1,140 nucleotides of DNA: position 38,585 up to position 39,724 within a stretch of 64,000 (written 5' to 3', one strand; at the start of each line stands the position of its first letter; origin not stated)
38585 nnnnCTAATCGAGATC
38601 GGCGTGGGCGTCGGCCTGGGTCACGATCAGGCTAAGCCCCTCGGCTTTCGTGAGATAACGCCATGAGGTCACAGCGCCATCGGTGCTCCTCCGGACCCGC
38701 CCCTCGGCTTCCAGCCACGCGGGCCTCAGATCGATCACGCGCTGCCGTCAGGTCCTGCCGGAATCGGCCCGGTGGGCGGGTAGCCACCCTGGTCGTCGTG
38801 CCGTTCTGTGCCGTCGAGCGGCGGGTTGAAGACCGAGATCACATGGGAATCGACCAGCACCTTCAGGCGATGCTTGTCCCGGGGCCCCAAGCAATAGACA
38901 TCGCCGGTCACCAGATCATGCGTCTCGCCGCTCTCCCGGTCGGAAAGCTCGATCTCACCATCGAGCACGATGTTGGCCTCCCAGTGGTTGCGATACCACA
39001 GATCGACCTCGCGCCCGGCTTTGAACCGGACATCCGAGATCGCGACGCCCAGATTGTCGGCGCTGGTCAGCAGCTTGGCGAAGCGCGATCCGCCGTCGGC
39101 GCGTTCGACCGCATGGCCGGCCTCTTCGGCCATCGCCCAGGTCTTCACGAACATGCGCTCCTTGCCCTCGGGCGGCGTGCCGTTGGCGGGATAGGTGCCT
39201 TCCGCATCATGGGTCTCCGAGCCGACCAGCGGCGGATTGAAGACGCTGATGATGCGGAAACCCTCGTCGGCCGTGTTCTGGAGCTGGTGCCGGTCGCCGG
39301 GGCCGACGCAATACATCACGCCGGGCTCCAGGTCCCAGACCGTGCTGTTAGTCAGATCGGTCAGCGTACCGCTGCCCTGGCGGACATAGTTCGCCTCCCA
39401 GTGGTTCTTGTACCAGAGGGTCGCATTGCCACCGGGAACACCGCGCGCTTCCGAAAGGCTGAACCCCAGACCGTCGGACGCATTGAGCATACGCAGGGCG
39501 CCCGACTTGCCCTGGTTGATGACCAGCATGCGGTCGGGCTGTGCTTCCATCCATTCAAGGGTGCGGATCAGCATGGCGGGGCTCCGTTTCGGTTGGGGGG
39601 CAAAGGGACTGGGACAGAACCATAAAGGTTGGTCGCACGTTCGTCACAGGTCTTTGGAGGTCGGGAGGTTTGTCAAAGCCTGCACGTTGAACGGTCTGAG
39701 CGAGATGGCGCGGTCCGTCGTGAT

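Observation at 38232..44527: Candidate novel solute-catabolic cluster: EctC-like didomain + GcvT-family aminomethyltransferase + Rieske oxygenase + two DoeB/AstE-family deacylases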

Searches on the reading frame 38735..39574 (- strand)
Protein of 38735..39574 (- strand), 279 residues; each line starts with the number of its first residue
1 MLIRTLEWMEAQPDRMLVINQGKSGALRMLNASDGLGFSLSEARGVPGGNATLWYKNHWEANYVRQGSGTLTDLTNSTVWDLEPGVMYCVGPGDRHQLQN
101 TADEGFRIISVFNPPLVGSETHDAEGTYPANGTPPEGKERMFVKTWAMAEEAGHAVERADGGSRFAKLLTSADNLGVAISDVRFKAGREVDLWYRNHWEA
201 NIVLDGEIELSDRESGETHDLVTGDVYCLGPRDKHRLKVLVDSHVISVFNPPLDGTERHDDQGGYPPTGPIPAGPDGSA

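Call 3: search_protein_families(library=pfam, proteins=[window:38735-39574:-], max_evalue=0.01)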
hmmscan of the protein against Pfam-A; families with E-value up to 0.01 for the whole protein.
window:38735-39574:- (279 aa): 5 families
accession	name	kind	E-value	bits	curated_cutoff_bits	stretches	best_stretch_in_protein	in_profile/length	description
PF06339.18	Ectoine_synth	-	4.2e-58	195.6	27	2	21-130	18-125/127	Ectoine synthase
PF07883.17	Cupin_2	-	1.6e-12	47.4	27.2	2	57-112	18-70/70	Cupin domain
PF02311.25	AraC_binding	-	0.00012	22.3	21.1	1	62-167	27-124/135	AraC-like ligand binding domain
PF05899.18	Cupin_3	-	0.0023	18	23.5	0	195-238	23-65/74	EutQ-like cupin domain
PF12852.13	Cupin_6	-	0.0068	16.6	26.7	0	202-255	39-97/183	Cupin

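Call 4: search_protein_families(library=ncbifam, proteins=[window:38735-39574:-], max_evalue=0.01)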
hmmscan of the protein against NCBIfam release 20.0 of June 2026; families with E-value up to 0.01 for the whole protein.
window:38735-39574:- (279 aa): 3 families
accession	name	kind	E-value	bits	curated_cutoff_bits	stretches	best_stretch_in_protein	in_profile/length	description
NF009806.0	PRK13290.1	subfamily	2.3e-60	202.3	128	2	1-131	1-126/130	ectoine synthase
TIGR03890.1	nif11_cupin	hypoth_equivalog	0.0001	22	159.45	0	188-238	105-156/171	Nif11 domain/cupin domain-containing protein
TIGR03404.1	bicupin_oxalic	subfamily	0.00046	19.3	254.2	0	53-113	82-144/367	bicupin, oxalate decarboxylase family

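Call 6: find_homologous_proteins(query=window:38735-39574:-)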
Query window:38735-39574:- (279 aa): 295 proteins with E <= 0.001 among 1049 candidates; the best 120 are listed.
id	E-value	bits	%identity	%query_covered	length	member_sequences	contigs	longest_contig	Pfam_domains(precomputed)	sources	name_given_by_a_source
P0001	5.1e-190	648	100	100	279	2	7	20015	PF06339.19,PF07883.18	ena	-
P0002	5.9e-159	546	82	99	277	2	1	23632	PF06339.19,PF07883.18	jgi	jgi:L-ectoine synthase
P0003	2.4e-153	528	80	99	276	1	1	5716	PF06339.19,PF07883.18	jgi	-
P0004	3.1e-153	527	80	100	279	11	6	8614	PF06339.19,PF07883.18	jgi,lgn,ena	jgi:L-ectoine synthase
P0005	3.5e-129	448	69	99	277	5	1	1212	PF06339.19,PF07883.18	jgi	-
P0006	5.4e-126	438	50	97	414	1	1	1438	PF06339.19,PF07883.18,PF02311.26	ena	-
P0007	2.3e-124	432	68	99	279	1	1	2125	PF06339.19,PF07883.18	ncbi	-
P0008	3.2e-123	429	65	94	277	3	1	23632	PF06339.19,PF07883.18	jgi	jgi:L-ectoine synthase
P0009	9.4e-119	414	62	95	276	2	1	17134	PF06339.19,PF07883.18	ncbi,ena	-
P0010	4.9e-118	412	65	94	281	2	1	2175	PF06339.19,PF07883.18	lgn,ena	-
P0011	6.2e-118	411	67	94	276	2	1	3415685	PF06339.19,PF07883.18,PF02311.26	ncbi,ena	-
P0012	8.8e-116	404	64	99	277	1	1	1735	PF06339.19,PF07883.18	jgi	-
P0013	8.5e-114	398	61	99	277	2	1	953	PF06339.19,PF07883.18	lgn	-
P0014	2.0e-108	380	58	95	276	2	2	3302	PF06339.19,PF07883.18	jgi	jgi:L-ectoine synthase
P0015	3.7e-107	376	57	95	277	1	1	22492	PF12852.14,PF06339.19,PF07883.18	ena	-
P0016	2.2e-106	373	58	95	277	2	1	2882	PF06339.19,PF07883.18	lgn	-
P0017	2.5e-105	370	56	95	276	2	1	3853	PF06339.19,PF07883.18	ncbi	-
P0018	2.4e-102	360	55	95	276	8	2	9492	PF06339.19,PF07883.18,PF02311.26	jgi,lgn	-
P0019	3.8e-102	360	56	95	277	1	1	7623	PF06339.19,PF07883.18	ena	-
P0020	5.3e-102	359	56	95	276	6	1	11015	PF06339.19,PF07883.18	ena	-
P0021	1.6e-98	348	53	95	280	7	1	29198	PF06339.19,PF07883.18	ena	-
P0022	7.3e-98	345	53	95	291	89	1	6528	PF06339.19,PF07883.18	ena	-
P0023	1.0e-97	345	54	95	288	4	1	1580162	PF06339.19,PF07883.18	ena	-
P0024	1.0e-97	345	53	95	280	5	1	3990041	PF06339.19,PF07883.18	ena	-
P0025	2.8e-97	343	53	95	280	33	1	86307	PF06339.19,PF07883.18,PF02311.26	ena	-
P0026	3.7e-97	343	54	95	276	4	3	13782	PF06339.19,PF07883.18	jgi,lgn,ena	jgi:L-ectoine synthase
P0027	6.1e-97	342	54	95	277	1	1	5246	PF06339.19,PF07883.18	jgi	jgi:L-ectoine synthase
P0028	1.2e-96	341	52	95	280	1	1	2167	PF06339.19,PF07883.18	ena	-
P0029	1.3e-96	341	52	95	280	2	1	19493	PF06339.19,PF07883.18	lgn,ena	-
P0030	1.8e-96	341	53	99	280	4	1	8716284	PF06339.19,PF07883.18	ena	-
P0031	2.9e-96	340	53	95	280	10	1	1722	PF06339.19,PF07883.18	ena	-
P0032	3.2e-96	340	53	95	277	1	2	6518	PF06339.19,PF07883.18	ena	-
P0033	7.0e-96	339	53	99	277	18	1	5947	PF06339.19,PF07883.18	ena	-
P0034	1.0e-95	338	52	95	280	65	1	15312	PF06339.19,PF07883.18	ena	-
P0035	1.1e-95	338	54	93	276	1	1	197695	PF06339.19,PF07883.18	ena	-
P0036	2.1e-95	337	52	95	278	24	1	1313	PF06339.19,PF07883.18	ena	-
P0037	2.1e-95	337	55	99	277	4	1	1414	PF06339.19,PF07883.18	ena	-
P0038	2.3e-95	337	53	100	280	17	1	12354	PF06339.19,PF07883.18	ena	-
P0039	3.5e-95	337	52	95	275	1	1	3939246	PF12852.14,PF06339.19,PF07883.18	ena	-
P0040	5.2e-95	336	55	100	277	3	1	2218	PF06339.19,PF07883.18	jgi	jgi:L-ectoine synthase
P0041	5.5e-95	336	53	95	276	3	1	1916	PF06339.19,PF07883.18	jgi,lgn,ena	-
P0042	6.1e-95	336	55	100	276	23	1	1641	PF06339.19,PF07883.18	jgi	jgi:L-ectoine synthase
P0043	7.5e-95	336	55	99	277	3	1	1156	PF06339.19,PF07883.18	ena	-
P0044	1.7e-94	334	55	99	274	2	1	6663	PF06339.19,PF07883.18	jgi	jgi:L-ectoine synthase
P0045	2.4e-94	334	55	99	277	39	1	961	PF06339.19,PF07883.18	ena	-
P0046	3.6e-94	333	51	95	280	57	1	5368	PF06339.19,PF07883.18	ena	-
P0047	3.7e-94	333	53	95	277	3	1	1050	PF06339.19,PF07883.18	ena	-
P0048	3.8e-94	333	53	97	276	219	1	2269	PF06339.19,PF07883.18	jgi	-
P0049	8.3e-94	332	53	99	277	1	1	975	PF06339.19,PF07883.18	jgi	jgi:L-ectoine synthase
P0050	1.8e-93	331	51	95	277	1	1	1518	PF06339.19,PF07883.18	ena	-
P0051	2.5e-93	331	51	95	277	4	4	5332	PF06339.19,PF07883.18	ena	-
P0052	3.1e-93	330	53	95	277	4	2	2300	PF06339.19,PF07883.18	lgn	-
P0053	4.4e-93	330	52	95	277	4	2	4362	PF06339.19,PF07883.18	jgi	jgi:L-ectoine synthase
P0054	7.4e-93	329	54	100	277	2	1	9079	PF06339.19,PF07883.18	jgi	-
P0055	7.8e-93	329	51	94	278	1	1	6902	PF06339.19,PF07883.18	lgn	-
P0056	1.7e-92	328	53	99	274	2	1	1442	PF06339.19,PF07883.18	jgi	jgi:L-ectoine synthase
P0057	1.8e-92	328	51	95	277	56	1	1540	PF06339.19,PF07883.18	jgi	jgi:L-ectoine synthase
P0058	2.1e-92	328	52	95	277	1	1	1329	PF06339.19,PF07883.18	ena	-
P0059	2.8e-92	327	51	95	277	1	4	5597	PF06339.19,PF07883.18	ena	-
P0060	3.1e-92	327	51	95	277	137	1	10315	PF06339.19,PF07883.18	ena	-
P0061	3.8e-92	327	52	99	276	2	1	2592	PF06339.19,PF07883.18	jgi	jgi:L-ectoine synthase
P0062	4.6e-92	326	51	95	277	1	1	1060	PF06339.19,PF07883.18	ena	-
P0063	5.6e-92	326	51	95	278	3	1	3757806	PF06339.19,PF07883.18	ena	-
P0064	5.9e-92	326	51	95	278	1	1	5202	PF06339.19,PF07883.18,PF02311.26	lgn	-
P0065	9.3e-92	325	53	98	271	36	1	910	PF06339.19,PF07883.18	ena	-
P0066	1.4e-91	325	52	99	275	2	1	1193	PF06339.19,PF07883.18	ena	-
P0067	1.4e-91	325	49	95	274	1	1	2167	PF06339.19,PF07883.18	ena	-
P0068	1.9e-91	324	52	99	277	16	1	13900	PF06339.19,PF07883.18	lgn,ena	-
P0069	2.5e-91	324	51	95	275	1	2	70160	PF06339.19,PF07883.18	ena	-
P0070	3.4e-91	324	51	95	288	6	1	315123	PF06339.19,PF07883.18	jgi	jgi:L-ectoine synthase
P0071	4.1e-91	323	51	100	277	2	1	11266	PF06339.19,PF07883.18,PF02311.26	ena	-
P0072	4.7e-91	323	53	100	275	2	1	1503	PF06339.19,PF07883.18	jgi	jgi:L-ectoine synthase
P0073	6.7e-91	323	52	97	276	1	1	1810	PF06339.19,PF07883.18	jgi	jgi:L-ectoine synthase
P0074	7.1e-91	322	52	99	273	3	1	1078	PF06339.19,PF07883.18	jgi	jgi:quercetin dioxygenase-like cupin family protein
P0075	7.7e-91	322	51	99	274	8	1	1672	PF06339.19,PF07883.18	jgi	jgi:L-ectoine synthase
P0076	9.1e-91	322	53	99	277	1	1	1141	PF06339.19,PF07883.18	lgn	-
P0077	1.5e-90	321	53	99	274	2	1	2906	PF06339.19,PF07883.18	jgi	jgi:quercetin dioxygenase-like cupin family protein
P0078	1.6e-90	321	53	99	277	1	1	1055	PF06339.19,PF07883.18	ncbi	-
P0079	1.8e-90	321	49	95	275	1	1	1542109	PF12852.14,PF06339.19,PF07883.18,PF02311.26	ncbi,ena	-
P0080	1.9e-90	321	51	95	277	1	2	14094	PF06339.19,PF07883.18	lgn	-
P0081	2.6e-90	321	53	99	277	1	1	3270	PF06339.19,PF07883.18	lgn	-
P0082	6.7e-90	319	51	99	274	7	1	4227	PF06339.19,PF07883.18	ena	-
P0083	7.7e-90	319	50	95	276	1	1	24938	PF06339.19,PF07883.18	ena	-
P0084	8.1e-90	319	52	99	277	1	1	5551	PF06339.19,PF07883.18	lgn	-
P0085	8.5e-90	319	50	100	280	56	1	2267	PF06339.19,PF07883.18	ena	-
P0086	9.0e-90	319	51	99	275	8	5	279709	PF06339.19,PF07883.18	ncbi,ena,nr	ncbi:MAG: hypothetical protein CMO26_09830 [Thiotrichales bacterium]|nr:hypothetical protein [Thiotr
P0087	1.7e-89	318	50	100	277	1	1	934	PF06339.19,PF07883.18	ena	-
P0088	1.8e-89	318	51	95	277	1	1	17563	PF06339.19,PF07883.18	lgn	-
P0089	1.9e-89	318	51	95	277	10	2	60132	PF06339.19,PF07883.18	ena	-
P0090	2.0e-89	318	52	99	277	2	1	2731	PF06339.19,PF07883.18,PF02311.26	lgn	-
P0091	2.1e-89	318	53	100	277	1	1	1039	PF06339.19,PF07883.18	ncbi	-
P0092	4.1e-89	317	50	99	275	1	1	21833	PF06339.19,PF07883.18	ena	-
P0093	4.3e-89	317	51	99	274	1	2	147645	PF06339.19,PF07883.18,PF02311.26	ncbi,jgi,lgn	ncbi:MAG: L-ectoine synthase [Parasphingorhabdus sp.]|jgi:L-ectoine synthase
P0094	5.0e-89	316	52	95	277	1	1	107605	PF06339.19,PF07883.18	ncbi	-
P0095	6.1e-89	316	53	99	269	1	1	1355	PF06339.19,PF07883.18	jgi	jgi:L-ectoine synthase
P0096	1.2e-88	315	51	95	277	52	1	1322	PF06339.19,PF07883.18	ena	-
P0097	1.3e-88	315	51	98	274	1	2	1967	PF06339.19,PF07883.18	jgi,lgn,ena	-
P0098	1.5e-88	315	51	95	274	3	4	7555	PF06339.19,PF07883.18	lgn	-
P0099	3.1e-88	314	53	99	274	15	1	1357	PF06339.19,PF07883.18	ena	-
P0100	3.2e-88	314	51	100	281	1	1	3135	PF06339.19,PF07883.18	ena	-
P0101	3.4e-88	314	52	99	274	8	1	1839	PF06339.19,PF07883.18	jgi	-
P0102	3.5e-88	314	49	95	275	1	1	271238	PF06339.19,PF07883.18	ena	-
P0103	8.0e-88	312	49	95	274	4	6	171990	PF06339.19,PF07883.18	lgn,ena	-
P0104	8.4e-88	312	50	95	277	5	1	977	PF06339.19,PF07883.18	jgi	jgi:L-ectoine synthase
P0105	1.1e-87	312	51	99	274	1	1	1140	PF06339.19,PF07883.18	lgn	-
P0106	1.2e-87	312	49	99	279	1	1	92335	PF06339.19,PF07883.18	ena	-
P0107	3.7e-87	310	51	99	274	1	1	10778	PF06339.19,PF07883.18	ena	-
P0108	4.0e-87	310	51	99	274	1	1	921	PF06339.19,PF07883.18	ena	-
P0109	4.3e-87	310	50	93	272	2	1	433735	PF06339.19,PF07883.18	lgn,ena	-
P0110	5.3e-87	310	50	94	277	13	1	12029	PF06339.19,PF07883.18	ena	-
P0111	5.3e-87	310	51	98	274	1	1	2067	PF06339.19,PF07883.18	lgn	-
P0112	5.7e-87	310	50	99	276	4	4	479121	PF06339.19,PF07883.18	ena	-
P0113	1.1e-86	309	49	99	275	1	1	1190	PF06339.19,PF07883.18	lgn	-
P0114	1.9e-86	308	50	95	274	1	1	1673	PF06339.19,PF07883.18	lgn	-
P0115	2.8e-86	307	50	96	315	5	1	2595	PF06339.19,PF07883.18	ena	-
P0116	3.0e-86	307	52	99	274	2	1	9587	PF06339.19,PF07883.18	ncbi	-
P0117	3.3e-86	307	48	95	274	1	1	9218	PF06339.19,PF07883.18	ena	-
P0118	3.9e-86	307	50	90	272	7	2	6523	PF06339.19,PF07883.18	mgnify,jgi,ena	mgnify:FL=1|jgi:L-ectoine synthase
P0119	4.0e-86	307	48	95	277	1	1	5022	PF06339.19,PF07883.18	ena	-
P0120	8.1e-86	306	51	95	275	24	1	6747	PF06339.19,PF07883.18,PF02311.26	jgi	-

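Call 8: find_related_loci(query=A1, collection=genome_contigs, flank=10000)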
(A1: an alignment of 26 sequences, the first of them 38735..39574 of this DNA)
Query A1 (279 aa) in genome_contigs; peptide patterns used: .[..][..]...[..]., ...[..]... (x = any residue, [..] = any of these).
198 stretches matched a pattern; 176 encode a relative of the query (tblastn E <= 1e-3); the best 80 are kept; 80 distinct loci.
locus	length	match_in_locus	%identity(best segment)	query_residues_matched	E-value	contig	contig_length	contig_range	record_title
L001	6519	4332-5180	74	1-276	9e-141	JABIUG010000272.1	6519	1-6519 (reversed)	MAG: Rhodospirillaceae bacterium isolate SI072_bin42 k141_1987679, whole genome shotgun sequence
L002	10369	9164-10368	77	1-262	2e-138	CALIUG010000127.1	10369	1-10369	MAG: uncultured Alphaproteobacteria bacterium isolate S1_Bin_Bin_233_1 genome assembly, contig: c_000001328899, whole ge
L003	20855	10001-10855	64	1-276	1e-123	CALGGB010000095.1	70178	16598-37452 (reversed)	MAG TPA_asm: uncultured Rhodospirillaceae bacterium isolate ERR2206780_bin.111_CONCOCT_v1.1_MAG genome assembly, contig:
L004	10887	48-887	62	1-274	2e-113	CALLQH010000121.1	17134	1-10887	MAG TPA_asm: uncultured bacterium isolate SRR6227243_bin.5_CONCOCT_v1.1_MAG genome assembly, contig: ERZ795105.3072, who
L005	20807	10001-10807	67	1-277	5e-113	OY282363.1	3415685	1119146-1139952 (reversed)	MAG: uncultured Alphaproteobacteria bacterium genome assembly, chromosome: 1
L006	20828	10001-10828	57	1-275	8e-100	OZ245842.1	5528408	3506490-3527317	MAG: Alphaproteobacteria bacterium isolate 8fa29e53-599d-4395-9acb-6f40a3095647 genome assembly, chromosome: 1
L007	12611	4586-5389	56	1-275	2e-99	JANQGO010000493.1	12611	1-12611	MAG: Alphaproteobacteria bacterium isolate PL23b_bin.48 k99_2483760, whole genome shotgun sequence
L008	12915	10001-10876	54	1-278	2e-96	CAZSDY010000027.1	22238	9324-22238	MAG TPA_asm: uncultured Ectothiorhodospiraceae bacterium isolate binchicken_co275_180 genome assembly, contig: NODE_2919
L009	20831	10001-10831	52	1-277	4e-96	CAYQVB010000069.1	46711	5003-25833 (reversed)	MAG TPA_asm: uncultured Ectothiorhodospiraceae bacterium isolate SRP338948_co1_143 genome assembly, contig: k141_370097,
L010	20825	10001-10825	53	1-275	2e-95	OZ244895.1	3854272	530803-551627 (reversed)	MAG: Gammaproteobacteria bacterium isolate 2a8f59a4-eafa-43e2-be5e-6ec9451ba83a genome assembly, chromosome: 1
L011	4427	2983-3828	53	1-276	4e-95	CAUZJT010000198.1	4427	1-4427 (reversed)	MAG: Gammaproteobacteria bacterium isolate CB21_SCM.54 genome assembly, contig: Ga0302122_10012881, whole genome shotgun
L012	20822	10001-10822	52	1-275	6e-94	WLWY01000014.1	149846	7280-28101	MAG: Alphaproteobacteria bacterium isolate MH-Pat-all_autometa_1-15 scf7180000019305.149846, whole genome shotgun sequen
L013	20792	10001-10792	53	1-265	5e-93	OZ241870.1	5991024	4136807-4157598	MAG: Gammaproteobacteria bacterium isolate ca35ea08-545d-4259-bb59-35f508f037d2 genome assembly, chromosome: 1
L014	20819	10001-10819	51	1-276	3e-92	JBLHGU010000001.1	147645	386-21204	MAG: Parasphingorhabdus sp. isolate 3300054976_34 Ga0535667_0000032, whole genome shotgun sequence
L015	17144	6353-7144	53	1-265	3e-92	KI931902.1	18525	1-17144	MAG: Candidatus Entotheonella sp. TSY1 genomic scaffold TSY1_scaffold00173, whole genome shotgun sequence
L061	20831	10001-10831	44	1-279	4e-73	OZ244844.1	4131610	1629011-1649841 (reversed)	MAG: Alphaproteobacteria bacterium isolate d5e27bab-34fd-41d3-b671-866094b33863 genome assembly, chromosome: 1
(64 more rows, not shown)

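Call 14: find_encoding_contigs(protein=P0001, flank=10000, max_places=6)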
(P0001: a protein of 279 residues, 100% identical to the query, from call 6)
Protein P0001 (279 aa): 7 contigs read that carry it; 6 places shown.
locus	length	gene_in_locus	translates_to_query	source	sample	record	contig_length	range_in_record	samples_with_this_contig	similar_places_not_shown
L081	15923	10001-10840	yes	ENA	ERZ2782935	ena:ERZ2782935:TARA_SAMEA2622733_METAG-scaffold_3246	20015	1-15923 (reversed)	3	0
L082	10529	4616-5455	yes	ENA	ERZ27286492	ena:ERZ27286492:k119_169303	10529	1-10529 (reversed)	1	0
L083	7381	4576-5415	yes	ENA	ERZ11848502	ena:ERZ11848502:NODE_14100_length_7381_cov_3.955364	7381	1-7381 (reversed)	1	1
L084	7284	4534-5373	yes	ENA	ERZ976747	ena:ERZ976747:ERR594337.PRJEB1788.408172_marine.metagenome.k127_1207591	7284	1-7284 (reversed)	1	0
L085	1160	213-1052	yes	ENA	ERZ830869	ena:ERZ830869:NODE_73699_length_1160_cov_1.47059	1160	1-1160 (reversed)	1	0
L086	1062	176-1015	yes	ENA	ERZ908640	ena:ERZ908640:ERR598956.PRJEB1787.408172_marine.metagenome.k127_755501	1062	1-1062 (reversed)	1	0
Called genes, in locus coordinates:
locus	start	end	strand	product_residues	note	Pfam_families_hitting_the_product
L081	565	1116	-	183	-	PF02627:CMD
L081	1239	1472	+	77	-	-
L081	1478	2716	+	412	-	PF00266:Aminotran_5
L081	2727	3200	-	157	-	PF00083:Sugar_tr, PF07690:MFS_1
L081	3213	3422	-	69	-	-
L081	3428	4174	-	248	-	PF00106:adh_short, PF01370:Epimerase (weak), PF08659:KR, PF13561:adh_short_C2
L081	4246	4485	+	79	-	-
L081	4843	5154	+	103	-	-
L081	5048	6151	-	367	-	PF24827:AstE_AspA_cat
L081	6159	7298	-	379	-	PF24827:AstE_AspA_cat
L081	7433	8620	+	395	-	PF00355:Rieske, PF00848:Ring_hydroxyl_A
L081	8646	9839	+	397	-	PF01571:GCV_T, PF08669:GCV_T_C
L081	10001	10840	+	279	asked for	PF06339:Ectoine_synth, PF07883:Cupin_2 (weak), PF06339:Ectoine_synth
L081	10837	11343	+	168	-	PF06339:Ectoine_synth (weak)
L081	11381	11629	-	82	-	-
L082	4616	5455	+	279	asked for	PF06339:Ectoine_synth, PF07883:Cupin_2 (weak), PF06339:Ectoine_synth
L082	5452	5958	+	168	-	PF06339:Ectoine_synth (weak)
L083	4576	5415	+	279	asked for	PF06339:Ectoine_synth, PF07883:Cupin_2 (weak), PF06339:Ectoine_synth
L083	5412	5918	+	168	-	PF06339:Ectoine_synth (weak)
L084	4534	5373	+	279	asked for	PF06339:Ectoine_synth, PF07883:Cupin_2 (weak), PF06339:Ectoine_synth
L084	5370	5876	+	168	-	PF06339:Ectoine_synth (weak)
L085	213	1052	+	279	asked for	PF06339:Ectoine_synth, PF07883:Cupin_2 (weak), PF06339:Ectoine_synth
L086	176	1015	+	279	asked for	PF06339:Ectoine_synth, PF07883:Cupin_2 (weak), PF06339:Ectoine_synth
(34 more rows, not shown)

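Call 18: find_encoding_contigs(protein=P0002, flank=10000, max_places=1)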
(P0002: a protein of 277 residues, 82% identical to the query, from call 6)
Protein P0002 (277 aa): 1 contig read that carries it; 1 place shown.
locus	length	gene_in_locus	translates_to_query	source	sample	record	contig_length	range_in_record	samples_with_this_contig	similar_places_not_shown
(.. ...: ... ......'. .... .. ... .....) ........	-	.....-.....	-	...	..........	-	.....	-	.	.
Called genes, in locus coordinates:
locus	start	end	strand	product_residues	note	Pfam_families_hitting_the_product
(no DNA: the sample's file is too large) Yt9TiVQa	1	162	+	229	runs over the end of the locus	PF00528:BPD_transp_1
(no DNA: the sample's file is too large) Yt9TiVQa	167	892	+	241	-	PF00528:BPD_transp_1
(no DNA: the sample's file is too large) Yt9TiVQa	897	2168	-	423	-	PF00083:Sugar_tr, PF07690:MFS_1, PF13347:MFS_2, PF00083:Sugar_tr, PF07690:MFS_1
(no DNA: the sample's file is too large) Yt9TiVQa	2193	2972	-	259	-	PF00106:adh_short, PF01370:Epimerase (weak), PF08659:KR, PF13561:adh_short_C2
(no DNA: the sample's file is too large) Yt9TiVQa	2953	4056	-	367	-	PF24827:AstE_AspA_cat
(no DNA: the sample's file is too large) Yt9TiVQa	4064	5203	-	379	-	PF24827:AstE_AspA_cat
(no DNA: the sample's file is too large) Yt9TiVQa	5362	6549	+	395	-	PF00355:Rieske, PF00848:Ring_hydroxyl_A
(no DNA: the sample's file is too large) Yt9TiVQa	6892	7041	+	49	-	-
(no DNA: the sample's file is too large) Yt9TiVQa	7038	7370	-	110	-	PF07883:Cupin_2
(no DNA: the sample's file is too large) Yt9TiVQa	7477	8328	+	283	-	PF06339:Ectoine_synth, PF07883:Cupin_2 (faint), PF06339:Ectoine_synth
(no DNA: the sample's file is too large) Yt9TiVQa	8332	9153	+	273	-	PF06339:Ectoine_synth, PF07883:Cupin_2 (weak)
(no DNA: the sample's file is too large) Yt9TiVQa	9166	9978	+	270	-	PF06339:Ectoine_synth, PF12852:Cupin_6 (faint), PF05899:Cupin_3 (faint), PF07883:Cupin_2 (weak), PF06339:Ectoine_synth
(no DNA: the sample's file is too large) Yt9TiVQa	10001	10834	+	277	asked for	PF06339:Ectoine_synth, PF07883:Cupin_2 (weak), PF06339:Ectoine_synth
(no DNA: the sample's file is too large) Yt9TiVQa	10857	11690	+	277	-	PF06339:Ectoine_synth, PF07883:Cupin_2 (weak), PF06339:Ectoine_synth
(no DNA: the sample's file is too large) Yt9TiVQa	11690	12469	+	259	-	PF06339:Ectoine_synth, PF07883:Cupin_2 (faint), PF06339:Ectoine_synth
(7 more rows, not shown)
